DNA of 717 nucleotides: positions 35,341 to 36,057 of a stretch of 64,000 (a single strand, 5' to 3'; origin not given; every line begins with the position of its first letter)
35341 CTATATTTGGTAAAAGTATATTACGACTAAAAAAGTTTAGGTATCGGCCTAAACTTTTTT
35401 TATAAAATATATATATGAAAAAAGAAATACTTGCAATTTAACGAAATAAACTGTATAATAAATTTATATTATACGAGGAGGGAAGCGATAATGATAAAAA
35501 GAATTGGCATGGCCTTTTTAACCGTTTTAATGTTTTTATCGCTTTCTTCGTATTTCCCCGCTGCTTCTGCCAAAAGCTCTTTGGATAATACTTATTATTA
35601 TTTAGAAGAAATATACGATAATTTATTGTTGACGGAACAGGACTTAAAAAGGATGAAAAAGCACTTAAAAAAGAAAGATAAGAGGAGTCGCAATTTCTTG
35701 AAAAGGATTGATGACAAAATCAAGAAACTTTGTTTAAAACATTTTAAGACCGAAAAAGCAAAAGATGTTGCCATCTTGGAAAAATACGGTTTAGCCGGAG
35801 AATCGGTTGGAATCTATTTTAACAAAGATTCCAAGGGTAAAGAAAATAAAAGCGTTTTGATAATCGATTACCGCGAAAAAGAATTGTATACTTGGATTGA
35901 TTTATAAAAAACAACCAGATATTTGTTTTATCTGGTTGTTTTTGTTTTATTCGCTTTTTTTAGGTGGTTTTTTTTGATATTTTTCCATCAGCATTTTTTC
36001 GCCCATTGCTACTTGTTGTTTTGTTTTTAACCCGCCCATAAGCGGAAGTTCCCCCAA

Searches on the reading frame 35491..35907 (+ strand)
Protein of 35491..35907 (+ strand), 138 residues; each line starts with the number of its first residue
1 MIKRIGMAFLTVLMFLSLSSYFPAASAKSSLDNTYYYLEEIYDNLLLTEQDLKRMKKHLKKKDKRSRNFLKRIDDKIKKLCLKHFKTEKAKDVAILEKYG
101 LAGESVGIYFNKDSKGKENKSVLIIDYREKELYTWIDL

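Call 3: search_protein_families(library=pfam, proteins=[window:35491-35907:+], max_evalue=1)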
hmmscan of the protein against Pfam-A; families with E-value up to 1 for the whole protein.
window:35491-35907:+ (138 aa): 6 families
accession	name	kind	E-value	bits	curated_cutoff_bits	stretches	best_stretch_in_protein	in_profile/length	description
PF12998.12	ING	-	0.00049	21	23.9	1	37-89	1-53/102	Inhibitor of growth proteins N-terminal histone-binding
PF12729.13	4HB_MCP_1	-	0.0059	16.6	27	1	3-99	6-98/181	Four helix bundle sensory module for signal transduction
PF05206.20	TRM13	-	0.02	14.9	26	1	41-96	46-102/257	Methyltransferase TRM13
PF00676.26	E1_dh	-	0.033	13.6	22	1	32-91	234-294/300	Dehydrogenase E1 component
PF03907.18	Spo7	-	0.15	11.9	27.5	1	40-71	5-36/211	Spo7-like protein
PF16523.10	betaPIX_CC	-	0.18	12.2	26.8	1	41-80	37-75/85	betaPIX coiled coil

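Call 4: search_protein_families(library=ncbifam, proteins=[window:35491-35907:+], max_evalue=1)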
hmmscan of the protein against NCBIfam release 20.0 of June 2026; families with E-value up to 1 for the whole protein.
window:35491-35907:+ (138 aa): 3 families
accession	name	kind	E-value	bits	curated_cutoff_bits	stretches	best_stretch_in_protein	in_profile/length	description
NF043058.1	T4SS_LegC2C7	subfamily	0.0011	18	350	1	31-101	272-346/348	LegC2/C7 family Dot/Icm T4SS effector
NF040494.1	nitrored_ArsF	subfamily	0.04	14.3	60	1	78-116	37-75/106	nitrophenyl compound nitroreductase subunit ArsF family protein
NF038329.2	gly_rich_SclB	equivalog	0.41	9.5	325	1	35-92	65-122/442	LPXTG-anchored collagen-like adhesin Scl2/SclB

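Call 51: search_protein_families(library=padloc, proteins=[window:35491-35907:+], max_evalue=0.01)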
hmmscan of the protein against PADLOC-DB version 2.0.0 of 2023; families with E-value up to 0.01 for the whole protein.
window:35491-35907:+ (138 aa): 0 families

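Call 52: search_protein_families(library=phrogs, proteins=[window:35491-35907:+], max_evalue=0.01)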
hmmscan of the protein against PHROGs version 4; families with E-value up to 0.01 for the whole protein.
window:35491-35907:+ (138 aa): 0 families
